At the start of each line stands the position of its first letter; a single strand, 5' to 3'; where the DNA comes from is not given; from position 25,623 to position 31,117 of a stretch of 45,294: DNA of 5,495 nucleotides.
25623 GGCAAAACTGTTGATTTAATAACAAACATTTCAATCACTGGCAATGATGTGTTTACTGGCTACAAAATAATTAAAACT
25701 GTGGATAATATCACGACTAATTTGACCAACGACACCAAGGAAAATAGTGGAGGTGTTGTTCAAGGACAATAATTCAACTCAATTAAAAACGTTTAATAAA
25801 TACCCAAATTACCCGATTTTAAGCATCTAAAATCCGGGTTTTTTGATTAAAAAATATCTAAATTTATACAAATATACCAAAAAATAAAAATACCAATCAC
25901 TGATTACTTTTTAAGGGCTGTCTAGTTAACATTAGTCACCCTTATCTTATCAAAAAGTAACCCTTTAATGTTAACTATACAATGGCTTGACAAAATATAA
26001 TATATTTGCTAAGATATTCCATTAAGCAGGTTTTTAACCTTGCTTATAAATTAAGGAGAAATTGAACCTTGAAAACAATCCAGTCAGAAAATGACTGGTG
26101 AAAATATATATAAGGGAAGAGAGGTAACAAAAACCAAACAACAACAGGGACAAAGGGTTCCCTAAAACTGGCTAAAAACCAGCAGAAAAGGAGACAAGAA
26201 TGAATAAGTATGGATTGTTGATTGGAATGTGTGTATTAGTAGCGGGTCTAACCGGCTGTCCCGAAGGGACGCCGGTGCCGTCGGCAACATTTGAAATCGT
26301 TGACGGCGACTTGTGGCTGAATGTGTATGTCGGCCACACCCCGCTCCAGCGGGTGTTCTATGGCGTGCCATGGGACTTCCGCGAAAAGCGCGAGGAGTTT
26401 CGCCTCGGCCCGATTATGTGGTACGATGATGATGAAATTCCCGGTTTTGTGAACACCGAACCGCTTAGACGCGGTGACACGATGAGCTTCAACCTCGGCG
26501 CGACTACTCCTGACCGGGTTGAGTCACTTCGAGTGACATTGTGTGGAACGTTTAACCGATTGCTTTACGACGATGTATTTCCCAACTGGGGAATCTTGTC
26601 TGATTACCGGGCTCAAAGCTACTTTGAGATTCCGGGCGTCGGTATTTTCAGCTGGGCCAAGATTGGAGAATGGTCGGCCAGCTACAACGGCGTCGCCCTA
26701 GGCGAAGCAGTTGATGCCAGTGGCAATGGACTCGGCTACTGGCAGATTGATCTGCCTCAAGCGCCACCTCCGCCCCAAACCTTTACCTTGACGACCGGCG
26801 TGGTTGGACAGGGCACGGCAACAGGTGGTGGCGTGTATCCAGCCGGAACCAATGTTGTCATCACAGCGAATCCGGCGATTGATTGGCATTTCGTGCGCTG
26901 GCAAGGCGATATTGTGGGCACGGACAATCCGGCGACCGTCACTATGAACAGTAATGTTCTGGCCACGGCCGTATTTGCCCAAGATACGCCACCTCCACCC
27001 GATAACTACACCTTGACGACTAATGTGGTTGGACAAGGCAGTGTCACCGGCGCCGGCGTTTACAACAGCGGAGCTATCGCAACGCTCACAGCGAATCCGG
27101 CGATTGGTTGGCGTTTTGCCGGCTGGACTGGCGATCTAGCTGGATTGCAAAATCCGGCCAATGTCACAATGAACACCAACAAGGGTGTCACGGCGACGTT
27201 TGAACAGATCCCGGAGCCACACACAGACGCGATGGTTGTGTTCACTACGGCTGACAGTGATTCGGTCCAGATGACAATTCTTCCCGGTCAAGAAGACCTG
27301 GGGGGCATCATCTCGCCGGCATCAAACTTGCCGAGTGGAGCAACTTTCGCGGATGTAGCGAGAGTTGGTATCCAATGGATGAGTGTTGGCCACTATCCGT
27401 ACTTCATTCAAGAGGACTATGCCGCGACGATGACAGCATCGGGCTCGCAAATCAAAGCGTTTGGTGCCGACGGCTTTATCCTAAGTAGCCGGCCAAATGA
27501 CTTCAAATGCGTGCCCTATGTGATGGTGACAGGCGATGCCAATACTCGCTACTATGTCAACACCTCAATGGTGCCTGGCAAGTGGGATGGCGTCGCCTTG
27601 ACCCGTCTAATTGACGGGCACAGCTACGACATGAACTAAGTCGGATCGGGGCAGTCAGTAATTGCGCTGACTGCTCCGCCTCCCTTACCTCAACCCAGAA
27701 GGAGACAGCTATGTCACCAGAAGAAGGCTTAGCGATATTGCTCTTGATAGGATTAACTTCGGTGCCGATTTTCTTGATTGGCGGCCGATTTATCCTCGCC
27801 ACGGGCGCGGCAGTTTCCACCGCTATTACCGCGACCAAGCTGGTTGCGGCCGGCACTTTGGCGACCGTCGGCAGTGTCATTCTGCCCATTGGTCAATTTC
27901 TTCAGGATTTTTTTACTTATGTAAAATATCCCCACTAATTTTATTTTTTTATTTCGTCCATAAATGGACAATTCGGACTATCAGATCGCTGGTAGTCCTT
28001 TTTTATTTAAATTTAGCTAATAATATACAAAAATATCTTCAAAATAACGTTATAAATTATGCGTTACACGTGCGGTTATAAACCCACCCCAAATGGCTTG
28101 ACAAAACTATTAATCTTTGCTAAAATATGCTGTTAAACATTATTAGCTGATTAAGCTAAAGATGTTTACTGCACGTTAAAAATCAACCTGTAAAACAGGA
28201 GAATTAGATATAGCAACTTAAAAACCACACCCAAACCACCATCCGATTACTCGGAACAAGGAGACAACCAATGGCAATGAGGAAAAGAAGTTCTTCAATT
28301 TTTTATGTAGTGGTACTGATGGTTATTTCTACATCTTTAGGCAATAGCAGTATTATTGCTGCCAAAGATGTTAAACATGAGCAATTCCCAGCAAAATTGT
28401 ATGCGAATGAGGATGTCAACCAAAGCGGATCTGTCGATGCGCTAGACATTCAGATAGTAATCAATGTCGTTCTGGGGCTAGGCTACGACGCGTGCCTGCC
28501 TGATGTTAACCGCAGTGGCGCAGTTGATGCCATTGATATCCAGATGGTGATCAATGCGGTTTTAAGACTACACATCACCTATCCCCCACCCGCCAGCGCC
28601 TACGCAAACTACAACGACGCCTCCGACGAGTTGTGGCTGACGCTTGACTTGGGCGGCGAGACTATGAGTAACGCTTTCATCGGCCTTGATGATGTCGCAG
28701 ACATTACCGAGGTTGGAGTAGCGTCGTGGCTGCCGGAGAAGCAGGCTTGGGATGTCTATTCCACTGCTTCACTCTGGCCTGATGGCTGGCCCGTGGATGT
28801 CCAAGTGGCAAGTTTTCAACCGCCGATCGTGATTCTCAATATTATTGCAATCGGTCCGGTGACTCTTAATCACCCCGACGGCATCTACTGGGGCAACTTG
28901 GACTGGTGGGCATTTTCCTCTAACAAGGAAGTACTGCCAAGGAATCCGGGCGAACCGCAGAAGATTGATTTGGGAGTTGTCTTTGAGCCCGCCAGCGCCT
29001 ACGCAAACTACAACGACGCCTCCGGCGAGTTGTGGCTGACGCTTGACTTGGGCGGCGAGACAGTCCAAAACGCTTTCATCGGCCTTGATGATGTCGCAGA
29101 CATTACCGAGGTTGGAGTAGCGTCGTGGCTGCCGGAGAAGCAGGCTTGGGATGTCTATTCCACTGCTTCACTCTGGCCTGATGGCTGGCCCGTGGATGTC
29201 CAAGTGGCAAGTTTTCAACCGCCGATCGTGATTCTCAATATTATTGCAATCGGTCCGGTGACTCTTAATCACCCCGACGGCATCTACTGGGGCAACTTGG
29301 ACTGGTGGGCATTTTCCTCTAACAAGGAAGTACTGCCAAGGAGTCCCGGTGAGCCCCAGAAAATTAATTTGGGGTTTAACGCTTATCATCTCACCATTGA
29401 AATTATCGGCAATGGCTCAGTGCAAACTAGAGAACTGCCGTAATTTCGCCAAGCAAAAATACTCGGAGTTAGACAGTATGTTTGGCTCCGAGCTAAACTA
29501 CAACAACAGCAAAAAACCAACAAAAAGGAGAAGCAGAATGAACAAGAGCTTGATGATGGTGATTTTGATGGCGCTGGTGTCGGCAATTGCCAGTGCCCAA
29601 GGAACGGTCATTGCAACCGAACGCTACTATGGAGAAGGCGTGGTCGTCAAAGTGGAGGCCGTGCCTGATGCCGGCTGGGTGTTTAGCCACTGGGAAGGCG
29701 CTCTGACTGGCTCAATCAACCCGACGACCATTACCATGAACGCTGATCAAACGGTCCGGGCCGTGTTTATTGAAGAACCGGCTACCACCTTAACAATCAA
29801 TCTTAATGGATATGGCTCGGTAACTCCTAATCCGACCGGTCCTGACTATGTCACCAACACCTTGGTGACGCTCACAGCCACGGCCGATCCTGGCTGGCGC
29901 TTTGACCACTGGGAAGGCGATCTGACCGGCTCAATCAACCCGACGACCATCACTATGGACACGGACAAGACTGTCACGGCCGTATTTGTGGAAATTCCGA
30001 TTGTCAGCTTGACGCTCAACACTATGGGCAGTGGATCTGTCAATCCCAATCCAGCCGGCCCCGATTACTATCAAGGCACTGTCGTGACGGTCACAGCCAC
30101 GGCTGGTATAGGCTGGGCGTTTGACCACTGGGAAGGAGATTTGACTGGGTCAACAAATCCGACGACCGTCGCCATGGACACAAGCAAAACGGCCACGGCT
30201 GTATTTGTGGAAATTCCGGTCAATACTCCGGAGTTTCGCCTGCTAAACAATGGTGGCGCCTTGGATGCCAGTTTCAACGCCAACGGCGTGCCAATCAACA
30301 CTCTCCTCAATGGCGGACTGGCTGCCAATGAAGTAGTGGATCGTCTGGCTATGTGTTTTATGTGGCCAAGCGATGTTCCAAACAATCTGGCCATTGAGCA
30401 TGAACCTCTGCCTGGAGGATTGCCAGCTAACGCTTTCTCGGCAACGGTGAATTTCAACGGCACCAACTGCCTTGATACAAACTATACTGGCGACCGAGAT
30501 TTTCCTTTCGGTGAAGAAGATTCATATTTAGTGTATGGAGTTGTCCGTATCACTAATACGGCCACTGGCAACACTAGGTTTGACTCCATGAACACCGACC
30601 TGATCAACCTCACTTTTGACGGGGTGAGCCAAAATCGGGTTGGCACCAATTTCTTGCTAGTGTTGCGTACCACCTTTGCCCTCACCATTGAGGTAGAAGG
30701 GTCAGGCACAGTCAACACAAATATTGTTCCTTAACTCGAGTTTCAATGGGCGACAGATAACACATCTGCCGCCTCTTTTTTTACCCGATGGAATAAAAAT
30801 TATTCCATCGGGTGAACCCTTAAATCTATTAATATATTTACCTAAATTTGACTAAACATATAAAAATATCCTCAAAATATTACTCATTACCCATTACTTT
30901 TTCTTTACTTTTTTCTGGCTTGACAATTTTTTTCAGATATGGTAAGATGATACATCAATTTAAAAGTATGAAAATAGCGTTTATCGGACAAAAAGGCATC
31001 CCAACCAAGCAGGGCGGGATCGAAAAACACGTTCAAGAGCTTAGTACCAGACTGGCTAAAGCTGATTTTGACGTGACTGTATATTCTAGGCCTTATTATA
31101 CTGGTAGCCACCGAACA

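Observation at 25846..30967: Compositionally foreign secreted-protein cassette array on host-style promoters, between the surface-glycan locus and the type IV pilus operon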

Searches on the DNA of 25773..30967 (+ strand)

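Call 79: search_dna_similar(query=window:25773-30967:+, collection=phages, mode=distant, max_rows=5)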
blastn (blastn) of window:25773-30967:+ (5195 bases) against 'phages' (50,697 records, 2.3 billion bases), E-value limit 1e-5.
No match.

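Call 80: search_dna_similar(query=window:25773-30967:+, collection=plasmids, mode=distant, max_rows=5)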
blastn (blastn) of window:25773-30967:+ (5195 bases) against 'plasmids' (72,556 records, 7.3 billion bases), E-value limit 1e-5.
No match.
